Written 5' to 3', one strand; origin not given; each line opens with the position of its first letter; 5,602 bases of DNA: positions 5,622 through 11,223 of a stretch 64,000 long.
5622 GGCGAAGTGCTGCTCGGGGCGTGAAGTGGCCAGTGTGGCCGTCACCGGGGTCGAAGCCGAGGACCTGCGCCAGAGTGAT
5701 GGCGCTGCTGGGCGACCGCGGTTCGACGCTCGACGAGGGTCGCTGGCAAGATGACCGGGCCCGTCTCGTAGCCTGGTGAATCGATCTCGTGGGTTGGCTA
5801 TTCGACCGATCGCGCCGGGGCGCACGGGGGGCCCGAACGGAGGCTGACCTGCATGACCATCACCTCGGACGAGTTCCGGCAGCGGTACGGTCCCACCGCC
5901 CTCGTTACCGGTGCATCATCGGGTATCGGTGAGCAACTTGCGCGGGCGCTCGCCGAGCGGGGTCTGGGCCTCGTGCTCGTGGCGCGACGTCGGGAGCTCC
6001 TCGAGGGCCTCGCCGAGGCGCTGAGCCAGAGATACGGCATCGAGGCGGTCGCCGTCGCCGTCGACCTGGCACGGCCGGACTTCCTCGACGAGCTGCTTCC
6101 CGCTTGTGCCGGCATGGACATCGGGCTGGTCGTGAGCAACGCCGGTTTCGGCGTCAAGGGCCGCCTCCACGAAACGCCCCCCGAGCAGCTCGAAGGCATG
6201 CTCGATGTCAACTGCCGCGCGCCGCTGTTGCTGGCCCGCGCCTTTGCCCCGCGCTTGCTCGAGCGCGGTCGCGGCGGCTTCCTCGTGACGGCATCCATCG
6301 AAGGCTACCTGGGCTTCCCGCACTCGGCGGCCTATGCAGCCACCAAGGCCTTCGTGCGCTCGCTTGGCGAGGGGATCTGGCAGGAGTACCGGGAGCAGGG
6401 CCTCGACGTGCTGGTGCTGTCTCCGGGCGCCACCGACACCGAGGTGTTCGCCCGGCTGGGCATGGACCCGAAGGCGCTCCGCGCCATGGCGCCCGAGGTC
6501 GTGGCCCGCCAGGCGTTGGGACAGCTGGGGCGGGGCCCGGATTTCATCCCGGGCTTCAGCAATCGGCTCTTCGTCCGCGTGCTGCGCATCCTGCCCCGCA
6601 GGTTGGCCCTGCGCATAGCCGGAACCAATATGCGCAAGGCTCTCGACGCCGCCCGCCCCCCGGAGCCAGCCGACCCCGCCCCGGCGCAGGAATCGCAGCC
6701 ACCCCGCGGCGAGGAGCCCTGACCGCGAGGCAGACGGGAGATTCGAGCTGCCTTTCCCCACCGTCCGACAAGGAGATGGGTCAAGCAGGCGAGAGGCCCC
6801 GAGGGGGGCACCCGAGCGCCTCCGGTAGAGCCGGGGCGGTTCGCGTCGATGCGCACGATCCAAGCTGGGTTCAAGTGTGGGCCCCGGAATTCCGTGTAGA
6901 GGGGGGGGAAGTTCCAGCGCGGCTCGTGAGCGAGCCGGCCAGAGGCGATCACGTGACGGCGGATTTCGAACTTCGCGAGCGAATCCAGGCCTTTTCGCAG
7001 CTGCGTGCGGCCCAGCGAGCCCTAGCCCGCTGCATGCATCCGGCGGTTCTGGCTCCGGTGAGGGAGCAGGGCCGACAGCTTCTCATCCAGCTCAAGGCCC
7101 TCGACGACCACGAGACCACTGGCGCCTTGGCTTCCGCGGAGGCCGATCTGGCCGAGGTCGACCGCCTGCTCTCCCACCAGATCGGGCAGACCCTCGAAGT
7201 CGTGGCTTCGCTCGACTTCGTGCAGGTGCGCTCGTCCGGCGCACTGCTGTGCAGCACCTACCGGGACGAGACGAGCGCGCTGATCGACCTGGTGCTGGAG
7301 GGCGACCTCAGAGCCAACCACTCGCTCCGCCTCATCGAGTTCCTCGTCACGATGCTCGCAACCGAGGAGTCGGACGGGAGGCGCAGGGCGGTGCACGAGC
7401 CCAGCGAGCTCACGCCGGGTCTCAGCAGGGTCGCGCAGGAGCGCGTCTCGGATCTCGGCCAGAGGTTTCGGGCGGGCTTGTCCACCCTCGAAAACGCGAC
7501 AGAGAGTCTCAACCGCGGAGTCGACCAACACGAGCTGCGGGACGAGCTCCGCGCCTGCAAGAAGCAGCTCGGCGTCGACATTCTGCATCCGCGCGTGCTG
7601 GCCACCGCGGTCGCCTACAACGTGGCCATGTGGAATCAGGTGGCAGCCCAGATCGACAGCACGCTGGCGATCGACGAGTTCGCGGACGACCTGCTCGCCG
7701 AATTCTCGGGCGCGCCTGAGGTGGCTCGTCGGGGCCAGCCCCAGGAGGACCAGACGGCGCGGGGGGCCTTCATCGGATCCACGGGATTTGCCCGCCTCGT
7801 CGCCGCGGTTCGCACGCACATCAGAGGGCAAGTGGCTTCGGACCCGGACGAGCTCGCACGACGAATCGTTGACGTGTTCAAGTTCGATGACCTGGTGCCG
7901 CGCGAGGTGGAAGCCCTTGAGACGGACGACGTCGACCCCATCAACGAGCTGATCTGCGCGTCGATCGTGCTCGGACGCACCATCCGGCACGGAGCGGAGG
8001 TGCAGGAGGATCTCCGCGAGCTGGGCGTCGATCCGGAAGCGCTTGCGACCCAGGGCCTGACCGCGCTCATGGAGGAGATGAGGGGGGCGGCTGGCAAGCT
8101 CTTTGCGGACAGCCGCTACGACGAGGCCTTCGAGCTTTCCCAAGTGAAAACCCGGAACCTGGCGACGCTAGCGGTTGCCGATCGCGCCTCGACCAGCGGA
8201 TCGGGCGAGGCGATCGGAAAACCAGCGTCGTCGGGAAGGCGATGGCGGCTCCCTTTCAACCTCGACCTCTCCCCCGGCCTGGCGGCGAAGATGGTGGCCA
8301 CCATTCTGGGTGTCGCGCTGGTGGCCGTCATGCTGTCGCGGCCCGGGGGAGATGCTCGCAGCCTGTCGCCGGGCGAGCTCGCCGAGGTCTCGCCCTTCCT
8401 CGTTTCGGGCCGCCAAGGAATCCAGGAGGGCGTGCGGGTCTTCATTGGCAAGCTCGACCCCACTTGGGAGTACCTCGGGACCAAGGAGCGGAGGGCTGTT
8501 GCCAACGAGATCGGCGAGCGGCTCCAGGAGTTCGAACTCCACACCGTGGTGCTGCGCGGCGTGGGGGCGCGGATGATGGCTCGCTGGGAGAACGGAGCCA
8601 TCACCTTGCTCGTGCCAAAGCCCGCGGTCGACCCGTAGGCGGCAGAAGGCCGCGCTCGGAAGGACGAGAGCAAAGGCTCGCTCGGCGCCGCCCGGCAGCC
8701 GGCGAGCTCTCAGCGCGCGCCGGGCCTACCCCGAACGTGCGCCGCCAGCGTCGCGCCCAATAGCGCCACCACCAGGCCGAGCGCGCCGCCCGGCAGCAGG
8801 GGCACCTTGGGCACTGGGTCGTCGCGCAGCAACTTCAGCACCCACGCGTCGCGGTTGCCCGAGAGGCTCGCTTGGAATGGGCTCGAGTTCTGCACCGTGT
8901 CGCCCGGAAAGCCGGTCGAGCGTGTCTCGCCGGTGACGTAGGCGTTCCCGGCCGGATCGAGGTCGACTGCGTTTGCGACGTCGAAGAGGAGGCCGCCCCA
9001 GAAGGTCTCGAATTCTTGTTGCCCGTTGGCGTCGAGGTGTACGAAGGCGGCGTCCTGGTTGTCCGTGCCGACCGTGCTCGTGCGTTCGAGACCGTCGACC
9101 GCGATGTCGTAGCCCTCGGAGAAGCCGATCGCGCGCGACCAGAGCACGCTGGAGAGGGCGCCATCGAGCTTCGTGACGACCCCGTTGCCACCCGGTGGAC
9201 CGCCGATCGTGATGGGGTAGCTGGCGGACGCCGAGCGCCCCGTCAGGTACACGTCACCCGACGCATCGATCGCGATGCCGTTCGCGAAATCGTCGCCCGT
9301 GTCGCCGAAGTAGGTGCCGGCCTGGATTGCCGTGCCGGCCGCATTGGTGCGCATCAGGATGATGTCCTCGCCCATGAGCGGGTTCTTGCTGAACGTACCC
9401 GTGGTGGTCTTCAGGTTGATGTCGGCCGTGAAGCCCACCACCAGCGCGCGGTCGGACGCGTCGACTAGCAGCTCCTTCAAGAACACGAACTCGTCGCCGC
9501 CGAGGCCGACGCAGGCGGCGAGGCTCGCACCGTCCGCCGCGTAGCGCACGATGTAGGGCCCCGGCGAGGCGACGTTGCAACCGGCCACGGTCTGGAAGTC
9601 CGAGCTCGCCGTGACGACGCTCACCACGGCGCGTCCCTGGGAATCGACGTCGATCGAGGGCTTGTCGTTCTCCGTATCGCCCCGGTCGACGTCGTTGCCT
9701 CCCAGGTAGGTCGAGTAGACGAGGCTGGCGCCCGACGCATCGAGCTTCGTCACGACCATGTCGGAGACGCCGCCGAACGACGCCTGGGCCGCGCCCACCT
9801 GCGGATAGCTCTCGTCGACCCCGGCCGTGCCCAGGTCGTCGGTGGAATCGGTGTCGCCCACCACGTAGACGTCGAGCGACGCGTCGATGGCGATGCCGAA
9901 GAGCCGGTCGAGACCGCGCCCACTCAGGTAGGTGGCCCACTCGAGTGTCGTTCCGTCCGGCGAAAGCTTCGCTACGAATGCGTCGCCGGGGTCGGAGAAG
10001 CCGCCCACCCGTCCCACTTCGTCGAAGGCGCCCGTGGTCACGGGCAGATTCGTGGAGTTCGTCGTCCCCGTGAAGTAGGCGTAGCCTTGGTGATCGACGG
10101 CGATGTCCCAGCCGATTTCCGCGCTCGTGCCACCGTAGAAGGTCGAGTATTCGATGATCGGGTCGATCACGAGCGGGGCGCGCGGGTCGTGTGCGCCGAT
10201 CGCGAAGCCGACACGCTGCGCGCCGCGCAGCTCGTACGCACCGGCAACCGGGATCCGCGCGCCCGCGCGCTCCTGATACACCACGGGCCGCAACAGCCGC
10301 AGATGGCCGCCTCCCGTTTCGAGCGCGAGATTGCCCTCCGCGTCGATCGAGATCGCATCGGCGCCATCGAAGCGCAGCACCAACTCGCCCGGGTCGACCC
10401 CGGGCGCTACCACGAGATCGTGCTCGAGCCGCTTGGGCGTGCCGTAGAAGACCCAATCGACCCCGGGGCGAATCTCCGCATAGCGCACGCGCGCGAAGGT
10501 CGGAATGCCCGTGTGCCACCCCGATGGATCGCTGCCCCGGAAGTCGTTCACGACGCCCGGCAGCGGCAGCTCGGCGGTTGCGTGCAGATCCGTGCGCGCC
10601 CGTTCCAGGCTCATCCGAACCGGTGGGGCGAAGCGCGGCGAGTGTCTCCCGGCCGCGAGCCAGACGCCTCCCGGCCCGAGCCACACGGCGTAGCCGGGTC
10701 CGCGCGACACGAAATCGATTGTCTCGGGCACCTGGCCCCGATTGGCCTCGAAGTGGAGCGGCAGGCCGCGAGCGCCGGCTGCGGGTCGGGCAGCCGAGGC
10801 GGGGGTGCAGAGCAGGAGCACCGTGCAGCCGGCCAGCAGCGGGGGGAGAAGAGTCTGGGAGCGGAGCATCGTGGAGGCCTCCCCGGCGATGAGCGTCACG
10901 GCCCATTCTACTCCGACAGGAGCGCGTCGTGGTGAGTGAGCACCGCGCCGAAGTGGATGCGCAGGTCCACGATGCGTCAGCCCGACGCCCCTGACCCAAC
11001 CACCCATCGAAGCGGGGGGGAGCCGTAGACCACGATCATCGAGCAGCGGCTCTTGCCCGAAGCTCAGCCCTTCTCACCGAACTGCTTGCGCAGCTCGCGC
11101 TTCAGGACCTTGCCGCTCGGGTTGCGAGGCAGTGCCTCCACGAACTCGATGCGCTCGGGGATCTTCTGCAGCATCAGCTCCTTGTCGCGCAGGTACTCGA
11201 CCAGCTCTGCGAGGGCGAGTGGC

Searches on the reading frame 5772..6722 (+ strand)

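Call 28: search_protein_families(library=pfam, proteins=[window:5772-6722:+], max_evalue=0.00001)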
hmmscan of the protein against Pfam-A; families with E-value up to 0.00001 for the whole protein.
window:5772-6722:+ (316 aa): 3 families
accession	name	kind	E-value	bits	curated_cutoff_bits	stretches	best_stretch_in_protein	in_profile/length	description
PF00106.31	adh_short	-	6e-36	124.2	26.6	1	42-229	2-190/195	short chain dehydrogenase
PF13561.12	adh_short_C2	-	9.6e-27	94.5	27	1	47-243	1-198/236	Enoyl-(Acyl carrier protein) reductase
PF08659.16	KR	-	2.2e-15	57.5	22.6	1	42-218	2-175/180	KR domain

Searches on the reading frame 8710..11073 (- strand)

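Call 28: search_protein_families(library=pfam, proteins=[window:8710-11073:-], max_evalue=0.00001)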
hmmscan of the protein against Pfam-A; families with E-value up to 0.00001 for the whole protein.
window:8710-11073:- (787 aa): 2 families
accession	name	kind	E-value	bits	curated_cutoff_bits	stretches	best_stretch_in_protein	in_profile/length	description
PF25778.1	DUF7948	-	2e-50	172.2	27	1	108-306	1-214/214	Domain of unknown function (DUF7948)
PF06739.17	SBBP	-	9.9e-19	67.5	20.5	0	587-619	4-37/38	Beta-propeller repeat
